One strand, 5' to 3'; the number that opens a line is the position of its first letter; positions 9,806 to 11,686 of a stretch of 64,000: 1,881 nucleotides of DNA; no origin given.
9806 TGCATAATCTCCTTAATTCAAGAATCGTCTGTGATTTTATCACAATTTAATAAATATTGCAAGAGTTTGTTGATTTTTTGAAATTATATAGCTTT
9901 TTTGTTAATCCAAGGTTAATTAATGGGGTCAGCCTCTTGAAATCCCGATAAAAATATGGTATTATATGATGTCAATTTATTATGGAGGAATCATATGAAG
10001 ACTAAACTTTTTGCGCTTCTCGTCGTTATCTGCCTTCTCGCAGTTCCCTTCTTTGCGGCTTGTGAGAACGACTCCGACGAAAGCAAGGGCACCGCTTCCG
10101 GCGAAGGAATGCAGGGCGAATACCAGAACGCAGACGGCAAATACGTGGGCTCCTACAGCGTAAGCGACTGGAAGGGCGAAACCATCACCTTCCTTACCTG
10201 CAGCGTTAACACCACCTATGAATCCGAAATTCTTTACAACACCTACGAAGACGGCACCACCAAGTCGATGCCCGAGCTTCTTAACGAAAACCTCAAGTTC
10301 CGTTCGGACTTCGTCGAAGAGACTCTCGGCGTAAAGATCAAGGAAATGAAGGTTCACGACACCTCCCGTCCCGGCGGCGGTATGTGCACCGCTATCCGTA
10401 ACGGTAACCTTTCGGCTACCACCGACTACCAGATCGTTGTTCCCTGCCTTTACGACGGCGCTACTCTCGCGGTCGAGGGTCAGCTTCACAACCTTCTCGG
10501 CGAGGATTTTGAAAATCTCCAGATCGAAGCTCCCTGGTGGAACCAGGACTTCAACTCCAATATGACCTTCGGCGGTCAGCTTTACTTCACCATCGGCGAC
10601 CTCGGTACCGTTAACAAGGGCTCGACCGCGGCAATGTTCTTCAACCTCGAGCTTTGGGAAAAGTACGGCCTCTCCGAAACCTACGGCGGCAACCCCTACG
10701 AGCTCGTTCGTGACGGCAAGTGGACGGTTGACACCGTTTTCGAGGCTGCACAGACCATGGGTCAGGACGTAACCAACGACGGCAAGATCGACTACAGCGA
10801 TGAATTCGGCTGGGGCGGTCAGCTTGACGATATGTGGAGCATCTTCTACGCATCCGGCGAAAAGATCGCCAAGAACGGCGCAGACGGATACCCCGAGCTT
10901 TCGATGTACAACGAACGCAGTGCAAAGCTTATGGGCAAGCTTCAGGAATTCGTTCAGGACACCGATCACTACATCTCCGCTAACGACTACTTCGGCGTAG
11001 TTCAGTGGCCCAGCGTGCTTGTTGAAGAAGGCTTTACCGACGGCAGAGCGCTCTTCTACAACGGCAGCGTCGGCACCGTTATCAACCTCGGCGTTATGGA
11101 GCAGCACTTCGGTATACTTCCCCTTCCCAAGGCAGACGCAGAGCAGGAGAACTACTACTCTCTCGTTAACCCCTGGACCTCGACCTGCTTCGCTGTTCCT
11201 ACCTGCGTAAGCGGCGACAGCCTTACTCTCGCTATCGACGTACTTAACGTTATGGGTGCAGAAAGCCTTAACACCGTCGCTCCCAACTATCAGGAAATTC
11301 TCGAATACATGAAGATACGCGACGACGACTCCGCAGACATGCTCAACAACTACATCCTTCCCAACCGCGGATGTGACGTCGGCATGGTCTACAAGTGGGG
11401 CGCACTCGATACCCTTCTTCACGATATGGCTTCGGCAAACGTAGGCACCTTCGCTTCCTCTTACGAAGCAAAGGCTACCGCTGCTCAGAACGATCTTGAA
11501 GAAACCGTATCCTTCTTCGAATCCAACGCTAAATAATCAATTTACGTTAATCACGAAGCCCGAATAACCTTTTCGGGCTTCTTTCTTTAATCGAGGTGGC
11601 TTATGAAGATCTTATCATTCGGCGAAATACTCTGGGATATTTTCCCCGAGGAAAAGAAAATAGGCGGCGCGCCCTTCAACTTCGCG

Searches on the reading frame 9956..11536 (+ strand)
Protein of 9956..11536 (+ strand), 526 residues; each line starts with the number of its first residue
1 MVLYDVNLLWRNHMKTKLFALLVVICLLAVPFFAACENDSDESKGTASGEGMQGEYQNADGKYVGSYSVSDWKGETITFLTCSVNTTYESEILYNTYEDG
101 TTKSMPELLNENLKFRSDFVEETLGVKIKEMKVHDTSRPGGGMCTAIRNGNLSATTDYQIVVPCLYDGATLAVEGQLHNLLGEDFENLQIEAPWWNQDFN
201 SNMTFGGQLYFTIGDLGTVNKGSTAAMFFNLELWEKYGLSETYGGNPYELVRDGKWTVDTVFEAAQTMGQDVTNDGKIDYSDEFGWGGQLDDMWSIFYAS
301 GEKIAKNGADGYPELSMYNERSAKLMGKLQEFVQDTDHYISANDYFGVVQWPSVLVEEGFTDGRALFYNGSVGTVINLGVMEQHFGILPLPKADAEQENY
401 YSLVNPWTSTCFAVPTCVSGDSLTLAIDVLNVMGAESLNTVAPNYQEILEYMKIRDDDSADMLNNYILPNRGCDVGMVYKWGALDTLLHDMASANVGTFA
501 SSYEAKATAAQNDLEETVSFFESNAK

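Call 62: find_encoding_contigs(protein=window:9956-11536:+, flank=10000, max_places=1)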
Protein window:9956-11536:+ (526 aa): no gene with exactly this product is on record in the collection.
